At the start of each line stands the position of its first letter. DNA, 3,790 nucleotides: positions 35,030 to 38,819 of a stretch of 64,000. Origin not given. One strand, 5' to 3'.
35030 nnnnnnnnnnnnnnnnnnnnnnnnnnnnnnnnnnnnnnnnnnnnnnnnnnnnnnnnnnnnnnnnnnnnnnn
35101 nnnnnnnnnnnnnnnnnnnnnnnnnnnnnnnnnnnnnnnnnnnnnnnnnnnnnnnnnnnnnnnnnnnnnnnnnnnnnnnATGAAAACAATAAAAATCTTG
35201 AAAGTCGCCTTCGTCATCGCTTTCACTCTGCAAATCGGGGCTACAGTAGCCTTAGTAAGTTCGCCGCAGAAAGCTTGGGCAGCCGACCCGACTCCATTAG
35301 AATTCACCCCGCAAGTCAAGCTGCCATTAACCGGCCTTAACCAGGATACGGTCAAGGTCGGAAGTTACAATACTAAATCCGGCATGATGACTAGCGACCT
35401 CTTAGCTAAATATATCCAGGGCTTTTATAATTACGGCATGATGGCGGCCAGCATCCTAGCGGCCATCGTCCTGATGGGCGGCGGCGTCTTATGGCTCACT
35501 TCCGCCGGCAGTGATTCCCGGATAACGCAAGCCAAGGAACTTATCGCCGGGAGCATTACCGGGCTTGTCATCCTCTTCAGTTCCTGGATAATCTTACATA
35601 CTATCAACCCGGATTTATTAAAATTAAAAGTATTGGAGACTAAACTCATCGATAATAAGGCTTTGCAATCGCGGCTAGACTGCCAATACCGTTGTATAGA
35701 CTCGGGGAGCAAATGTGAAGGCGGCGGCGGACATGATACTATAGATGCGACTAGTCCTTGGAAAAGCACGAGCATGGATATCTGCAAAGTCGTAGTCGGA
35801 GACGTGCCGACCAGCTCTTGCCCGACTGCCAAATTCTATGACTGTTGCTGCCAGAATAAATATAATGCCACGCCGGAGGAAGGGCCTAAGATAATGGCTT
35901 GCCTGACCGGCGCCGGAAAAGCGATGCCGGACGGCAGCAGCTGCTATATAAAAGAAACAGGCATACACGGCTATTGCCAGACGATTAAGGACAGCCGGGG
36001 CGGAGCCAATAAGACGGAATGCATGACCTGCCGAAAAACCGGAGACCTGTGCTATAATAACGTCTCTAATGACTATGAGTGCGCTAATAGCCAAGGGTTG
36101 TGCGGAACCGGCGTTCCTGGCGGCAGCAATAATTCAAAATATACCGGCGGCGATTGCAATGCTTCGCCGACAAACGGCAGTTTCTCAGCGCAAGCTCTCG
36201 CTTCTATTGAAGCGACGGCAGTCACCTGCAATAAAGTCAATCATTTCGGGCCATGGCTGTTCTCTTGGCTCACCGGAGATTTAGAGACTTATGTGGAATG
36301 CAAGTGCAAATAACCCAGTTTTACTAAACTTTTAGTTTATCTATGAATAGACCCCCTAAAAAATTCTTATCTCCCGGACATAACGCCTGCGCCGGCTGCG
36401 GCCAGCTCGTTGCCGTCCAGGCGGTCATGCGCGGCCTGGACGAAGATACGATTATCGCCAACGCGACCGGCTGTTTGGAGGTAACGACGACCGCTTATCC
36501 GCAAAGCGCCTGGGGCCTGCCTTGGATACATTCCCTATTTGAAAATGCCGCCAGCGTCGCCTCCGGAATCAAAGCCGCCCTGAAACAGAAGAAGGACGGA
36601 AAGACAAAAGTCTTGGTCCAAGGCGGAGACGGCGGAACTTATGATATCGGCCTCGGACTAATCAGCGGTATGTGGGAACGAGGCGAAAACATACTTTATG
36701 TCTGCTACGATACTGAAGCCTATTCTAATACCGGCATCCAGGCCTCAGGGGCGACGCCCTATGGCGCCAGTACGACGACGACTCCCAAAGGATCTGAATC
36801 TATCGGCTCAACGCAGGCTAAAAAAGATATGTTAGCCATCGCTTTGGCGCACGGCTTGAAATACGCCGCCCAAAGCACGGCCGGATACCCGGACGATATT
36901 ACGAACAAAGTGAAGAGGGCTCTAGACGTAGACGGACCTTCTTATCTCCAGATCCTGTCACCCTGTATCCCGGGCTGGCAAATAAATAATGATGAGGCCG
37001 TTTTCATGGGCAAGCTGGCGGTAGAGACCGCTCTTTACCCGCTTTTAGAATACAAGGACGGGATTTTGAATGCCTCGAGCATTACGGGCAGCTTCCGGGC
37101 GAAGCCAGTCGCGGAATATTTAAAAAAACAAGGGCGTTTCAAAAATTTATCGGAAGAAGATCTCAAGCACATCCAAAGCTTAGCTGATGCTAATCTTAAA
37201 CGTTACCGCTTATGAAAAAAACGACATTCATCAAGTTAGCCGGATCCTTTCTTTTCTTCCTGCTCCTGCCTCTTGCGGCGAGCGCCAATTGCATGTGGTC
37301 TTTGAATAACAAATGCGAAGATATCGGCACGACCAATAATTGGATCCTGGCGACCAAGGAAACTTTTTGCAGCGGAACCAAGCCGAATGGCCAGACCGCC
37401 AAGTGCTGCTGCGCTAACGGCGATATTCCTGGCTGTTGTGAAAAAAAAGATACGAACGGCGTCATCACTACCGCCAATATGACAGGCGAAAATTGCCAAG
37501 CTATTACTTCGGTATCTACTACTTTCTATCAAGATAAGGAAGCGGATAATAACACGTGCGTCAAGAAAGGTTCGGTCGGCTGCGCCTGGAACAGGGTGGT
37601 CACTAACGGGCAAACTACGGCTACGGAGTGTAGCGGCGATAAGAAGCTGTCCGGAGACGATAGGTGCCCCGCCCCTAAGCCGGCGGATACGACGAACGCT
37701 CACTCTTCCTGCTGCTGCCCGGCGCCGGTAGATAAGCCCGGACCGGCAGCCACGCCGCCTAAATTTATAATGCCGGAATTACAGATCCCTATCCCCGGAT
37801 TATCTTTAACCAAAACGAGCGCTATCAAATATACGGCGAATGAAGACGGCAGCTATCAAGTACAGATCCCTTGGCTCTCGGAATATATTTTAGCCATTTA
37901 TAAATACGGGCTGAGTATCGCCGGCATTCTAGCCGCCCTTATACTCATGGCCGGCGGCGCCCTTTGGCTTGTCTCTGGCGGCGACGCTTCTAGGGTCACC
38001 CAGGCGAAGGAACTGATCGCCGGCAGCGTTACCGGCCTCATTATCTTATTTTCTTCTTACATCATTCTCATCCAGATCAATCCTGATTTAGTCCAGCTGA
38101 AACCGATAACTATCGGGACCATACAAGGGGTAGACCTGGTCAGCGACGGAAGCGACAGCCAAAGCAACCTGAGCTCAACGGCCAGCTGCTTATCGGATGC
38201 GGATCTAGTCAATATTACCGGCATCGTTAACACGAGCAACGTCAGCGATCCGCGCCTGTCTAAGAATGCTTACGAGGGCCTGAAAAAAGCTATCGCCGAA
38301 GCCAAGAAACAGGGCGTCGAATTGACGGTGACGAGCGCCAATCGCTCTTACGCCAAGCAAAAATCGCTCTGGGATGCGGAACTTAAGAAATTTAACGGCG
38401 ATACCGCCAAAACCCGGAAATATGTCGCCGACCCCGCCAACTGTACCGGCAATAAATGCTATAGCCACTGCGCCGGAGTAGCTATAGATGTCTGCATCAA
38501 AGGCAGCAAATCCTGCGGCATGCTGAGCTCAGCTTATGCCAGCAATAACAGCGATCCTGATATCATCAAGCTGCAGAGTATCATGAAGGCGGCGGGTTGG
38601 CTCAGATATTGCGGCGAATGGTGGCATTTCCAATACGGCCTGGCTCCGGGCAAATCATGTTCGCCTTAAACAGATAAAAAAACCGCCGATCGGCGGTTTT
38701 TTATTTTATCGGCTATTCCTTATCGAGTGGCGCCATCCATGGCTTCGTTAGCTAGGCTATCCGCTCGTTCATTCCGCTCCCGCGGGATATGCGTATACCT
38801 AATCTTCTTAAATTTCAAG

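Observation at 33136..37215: porCDAB operon is split between alpha and beta by a surface-protein gene, and both inserted or appended genes are joined to POR genes by ATGA overlaps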

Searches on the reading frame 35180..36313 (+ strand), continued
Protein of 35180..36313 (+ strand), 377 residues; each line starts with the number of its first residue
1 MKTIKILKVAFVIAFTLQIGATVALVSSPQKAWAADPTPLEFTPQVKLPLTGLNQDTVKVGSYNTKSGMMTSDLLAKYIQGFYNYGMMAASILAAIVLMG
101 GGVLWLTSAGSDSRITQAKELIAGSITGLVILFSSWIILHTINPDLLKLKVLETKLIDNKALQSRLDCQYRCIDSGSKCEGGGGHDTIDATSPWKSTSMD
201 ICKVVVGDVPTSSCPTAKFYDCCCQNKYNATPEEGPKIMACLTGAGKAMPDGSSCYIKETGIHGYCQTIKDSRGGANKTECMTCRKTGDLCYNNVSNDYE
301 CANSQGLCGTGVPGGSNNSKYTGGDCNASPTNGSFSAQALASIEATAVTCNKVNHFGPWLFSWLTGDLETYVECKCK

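Call 44: fold_search(model_id=the predicted structure, library=pdb)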
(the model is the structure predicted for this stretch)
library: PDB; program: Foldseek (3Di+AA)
matches with E <= 10: 52; with E <= 0.001: 0
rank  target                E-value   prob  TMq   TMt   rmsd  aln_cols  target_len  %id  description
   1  9tg4_H                1.2e+00  0.08  0.16  0.17  20.1       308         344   10  Structure of the YbjP lipoprotein bound to the AcrABZ-TolC efflux pump (released 2026-04-08)
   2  9tg4_E                1.3e+00  0.06  0.14  0.15  21.1       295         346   10  Structure of the YbjP lipoprotein bound to the AcrABZ-TolC efflux pump (released 2026-04-08)
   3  9tg4_D                2.6e+00  0.04  0.14  0.16  20.3       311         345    9  Structure of the YbjP lipoprotein bound to the AcrABZ-TolC efflux pump (released 2026-04-08)
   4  6iok_I                2.7e+00  0.02  0.12  0.14  20.5       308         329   10  Cryo-EM structure of multidrug efflux pump MexAB-OprM (0 degree state) (released 2019-04-03)
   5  9a3y_B                2.9e+00  0.03  0.09  0.20  20.3       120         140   13  Predicted model of tissue transglutaminase 2 (TG2) in complex with plasma fibronectin type I modules 7, 8 and 9 (FNI7- (released 2024-02-02)
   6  9tg4_G                3.0e+00  0.02  0.12  0.12  21.1       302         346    9  Structure of the YbjP lipoprotein bound to the AcrABZ-TolC efflux pump (released 2026-04-08)
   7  9j3d_D                3.2e+00  0.04  0.17  0.18  20.9       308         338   10  Cryo-EM structure of TMexCD1-TOprJ1 (released 2025-08-13)
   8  8zlu_C                3.6e+00  0.01  0.07  0.06  15.2       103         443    9  Cryo-EM strcuture of Cas5-HNH Cascade,Conf1 (released 2024-12-04)
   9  9rxe_MODEL_1_A        4.1e+00  0.33  0.14  0.44   3.9        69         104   22  Solution structure of the HR1c domain of human PKN1 (released 2025-12-31)
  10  1e2z_A                4.1e+00  0.01  0.05  0.07  24.6        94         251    7  Q158L mutant of cytochrome f from Chlamydomonas reinhardtii (released 2000-08-04)
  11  3grw_H                4.1e+00  0.00  0.06  0.08  21.4       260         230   10  FGFR3 in complex with a Fab (released 2009-05-05)
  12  9a2v_MODEL_1_A        4.6e+00  0.03  0.16  0.16  20.5       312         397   10  Model of E. coli AcrA by in-cell photo-crosslinking MS and deep learning (released 2023-02-24)
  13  9qgy_G                4.6e+00  0.02  0.13  0.14  22.4       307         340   11  Structure of the YbjP lipoprotein bound to the MacAB-TolC tripartite efflux pump (released 2026-03-25)
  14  9tg4_F                4.9e+00  0.02  0.14  0.16  20.7       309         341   10  Structure of the YbjP lipoprotein bound to the AcrABZ-TolC efflux pump (released 2026-04-08)
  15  7yjo_B                4.9e+00  0.02  0.07  0.06   9.4        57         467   18  Cryo-EM structure of the monomeric atSPT-ORM1 (LCB2a-deltaN5) complex (released 2023-04-05)
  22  8dfu_0                6.5e+00  0.33  0.15  0.60   6.3        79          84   15  Cryo-EM structure of conjugation pili from Aeropyrum pernix (released 2023-03-22)
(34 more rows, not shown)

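Call 45: search_solved_structures(query=A2, max_evalue=10)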
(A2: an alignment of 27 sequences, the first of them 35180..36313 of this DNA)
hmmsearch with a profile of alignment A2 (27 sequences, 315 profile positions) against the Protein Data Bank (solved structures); distinct sequences matched with E-value up to 10: 0.

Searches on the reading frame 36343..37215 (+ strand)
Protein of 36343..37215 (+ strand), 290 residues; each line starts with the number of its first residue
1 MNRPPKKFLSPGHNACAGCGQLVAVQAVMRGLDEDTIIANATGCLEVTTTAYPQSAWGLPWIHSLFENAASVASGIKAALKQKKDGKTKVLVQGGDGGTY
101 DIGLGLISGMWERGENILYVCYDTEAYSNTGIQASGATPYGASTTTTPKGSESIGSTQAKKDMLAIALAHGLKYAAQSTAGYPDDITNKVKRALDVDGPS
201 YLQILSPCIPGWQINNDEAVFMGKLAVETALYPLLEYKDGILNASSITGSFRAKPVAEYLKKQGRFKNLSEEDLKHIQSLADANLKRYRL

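Call 3: search_protein_families(library=pfam, proteins=[window:36343-37215:+], max_evalue=0.01)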
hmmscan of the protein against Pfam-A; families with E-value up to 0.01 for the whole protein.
window:36343-37215:+ (290 aa): 1 family
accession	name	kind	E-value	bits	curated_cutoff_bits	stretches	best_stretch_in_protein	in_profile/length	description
PF02775.26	TPP_enzyme_C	-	1.3e-19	71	21.9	1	42-204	2-151/151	Thiamine pyrophosphate enzyme, C-terminal TPP binding domain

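Call 4: search_protein_families(library=ncbifam, proteins=[window:36343-37215:+], max_evalue=0.01)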
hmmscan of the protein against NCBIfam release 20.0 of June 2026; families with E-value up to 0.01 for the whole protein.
window:36343-37215:+ (290 aa): 11 families
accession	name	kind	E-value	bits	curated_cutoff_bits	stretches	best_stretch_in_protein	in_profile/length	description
NF008819.1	PRK11865.1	equivalog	1.8e-106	355.7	405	1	6-289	11-297/300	pyruvate synthase subunit PorB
NF008818.0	PRK11864.1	subfamily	2.8e-86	289.3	405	1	4-284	9-288/300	3-methyl-2-oxobutanoate dehydrogenase subunit beta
NF045792.1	OxalOxredbeta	equivalog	3.3e-77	259.5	590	1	5-287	13-302/311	oxalate oxidoreductase subunit beta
NF045766.1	PhenlGlyoxDHPadI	equivalog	8.6e-59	199.4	700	1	8-285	151-430/443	NADH-dependent phenylglyoxylate dehydrogenase subunit beta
TIGR02176.1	pyruv_ox_red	equivalog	1.4e-29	102.6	911.35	2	89-285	955-1152/1167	pyruvate:ferredoxin (flavodoxin) oxidoreductase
NF008820.0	PRK11866.1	equivalog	4.7e-20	72.1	402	1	15-210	17-203/287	2-oxoacid ferredoxin oxidoreductase subunit beta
TIGR02177.1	PorB_KorB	subfamily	2.2e-19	70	261.9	1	15-215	3-194/286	2-oxoacid:acceptor oxidoreductase, beta subunit, pyruvate/2-ketoisovalerate family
NF041171.1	Oxoac_fdxbeta_Archa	equivalog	4.7e-15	55.6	423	1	15-215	5-196/296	2-oxoacid:ferredoxin oxidoreductase subunit beta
NF008821.0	PRK11869.1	equivalog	5e-10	38.7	438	1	15-215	16-207/286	2-oxoacid ferredoxin oxidoreductase subunit beta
NF007207.0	PRK09628.1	equivalog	6e-10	39.2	364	1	15-208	18-202/277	2-oxoglutarate ferredoxin oxidoreductase subunit beta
TIGR03846.1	sulfopy_beta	equivalog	0.0016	18.4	221.5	1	68-158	46-132/182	sulfopyruvate decarboxylase subunit beta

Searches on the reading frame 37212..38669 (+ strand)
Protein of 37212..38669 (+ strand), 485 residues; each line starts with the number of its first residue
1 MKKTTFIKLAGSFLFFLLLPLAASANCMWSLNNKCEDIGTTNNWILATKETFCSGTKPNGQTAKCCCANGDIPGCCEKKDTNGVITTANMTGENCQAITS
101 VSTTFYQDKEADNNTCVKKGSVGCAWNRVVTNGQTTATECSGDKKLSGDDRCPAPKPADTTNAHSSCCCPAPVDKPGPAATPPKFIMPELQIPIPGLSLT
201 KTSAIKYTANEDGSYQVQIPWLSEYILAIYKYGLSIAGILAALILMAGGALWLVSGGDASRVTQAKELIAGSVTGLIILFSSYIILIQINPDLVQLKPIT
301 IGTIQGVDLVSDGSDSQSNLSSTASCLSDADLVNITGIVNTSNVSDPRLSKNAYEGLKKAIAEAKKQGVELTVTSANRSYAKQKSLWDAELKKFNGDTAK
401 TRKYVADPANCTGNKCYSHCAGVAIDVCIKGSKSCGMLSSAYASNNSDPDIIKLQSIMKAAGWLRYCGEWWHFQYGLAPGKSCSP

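Call 3: search_protein_families(library=pfam, proteins=[window:37212-38669:+], max_evalue=0.01)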
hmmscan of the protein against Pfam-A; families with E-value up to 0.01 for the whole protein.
window:37212-38669:+ (485 aa): 4 families
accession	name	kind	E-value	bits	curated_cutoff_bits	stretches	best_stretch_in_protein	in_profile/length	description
PF02557.22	VanY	-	1e-08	35.5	25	1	348-465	3-109/132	D-alanyl-D-alanine carboxypeptidase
PF01427.22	Peptidase_M15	-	6.1e-08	33.1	27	1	444-476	153-185/199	D-ala-D-ala dipeptidase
PF18895.5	T4SS_pilin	-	0.00014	22.3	26.6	1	222-285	5-67/71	Type IV secretion system pilin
PF25211.1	DUF7839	-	0.0092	16.6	27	0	303-378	8-83/101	Domain of unknown function (DUF7839)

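Call 4: search_protein_families(library=ncbifam, proteins=[window:37212-38669:+], max_evalue=0.01)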
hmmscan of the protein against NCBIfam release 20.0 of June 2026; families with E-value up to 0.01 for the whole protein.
window:37212-38669:+ (485 aa): 2 families
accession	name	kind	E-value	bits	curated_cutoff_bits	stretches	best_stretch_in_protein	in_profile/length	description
NF007557.0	PRK10178.1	equivalog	7.3e-12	45.3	176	1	346-474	39-167/188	D-alanyl-D-alanine dipeptidase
NF000380.1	vanXY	equivalog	8.5e-06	25.4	250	1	356-434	39-108/179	D,D-carboxypeptidase/D,D-dipeptidase VanXY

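Call 28: search_protein_families(library=pfam, alignment_id=A3, max_evalue=0.01)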
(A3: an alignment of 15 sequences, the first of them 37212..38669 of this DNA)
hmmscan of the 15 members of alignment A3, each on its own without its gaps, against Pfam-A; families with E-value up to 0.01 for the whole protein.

A. member 1, window:37212-38669:+ (485 aa): 4 families
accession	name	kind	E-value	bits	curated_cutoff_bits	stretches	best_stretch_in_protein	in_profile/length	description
PF02557.22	VanY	-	1e-08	35.5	25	1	348-465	3-109/132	D-alanyl-D-alanine carboxypeptidase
PF01427.22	Peptidase_M15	-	6.1e-08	33.1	27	1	444-476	153-185/199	D-ala-D-ala dipeptidase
PF18895.5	T4SS_pilin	-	0.00014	22.3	26.6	1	222-285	5-67/71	Type IV secretion system pilin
PF25211.1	DUF7839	-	0.0092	16.6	27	0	303-378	8-83/101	Domain of unknown function (DUF7839)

B. families by the number of members that match (of 15 scanned): 7 families
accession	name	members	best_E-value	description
PF18895.5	T4SS_pilin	15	8.8e-08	Type IV secretion system pilin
PF06725.17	3D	3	0.00066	3D domain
PF02557.22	VanY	2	2.4e-10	D-alanyl-D-alanine carboxypeptidase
PF01427.22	Peptidase_M15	2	6.1e-08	D-ala-D-ala dipeptidase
PF00877.26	NLPC_P60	1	0.00016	NlpC/P60 family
PF01085.23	HH_signal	1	0.0039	Hedgehog amino-terminal signalling domain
PF25211.1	DUF7839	1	0.0092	Domain of unknown function (DUF7839)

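Call 46: search_solved_structures(query=window:37212-38669:+, max_evalue=0.1)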
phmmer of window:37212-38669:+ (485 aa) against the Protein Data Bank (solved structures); distinct sequences matched with E-value up to 0.1: 3.
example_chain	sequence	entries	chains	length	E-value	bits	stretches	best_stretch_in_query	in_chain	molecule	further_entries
4ox3_A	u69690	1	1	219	0.001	21.1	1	348-429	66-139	Putative carboxypeptidase YodJ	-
4mph_A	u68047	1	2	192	0.028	16.4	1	346-432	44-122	D-alanyl-D-alanine carboxypeptidase family protein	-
4jid_A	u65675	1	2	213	0.034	16.1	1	346-432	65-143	D-alanyl-D-alanine carboxypeptidase family protein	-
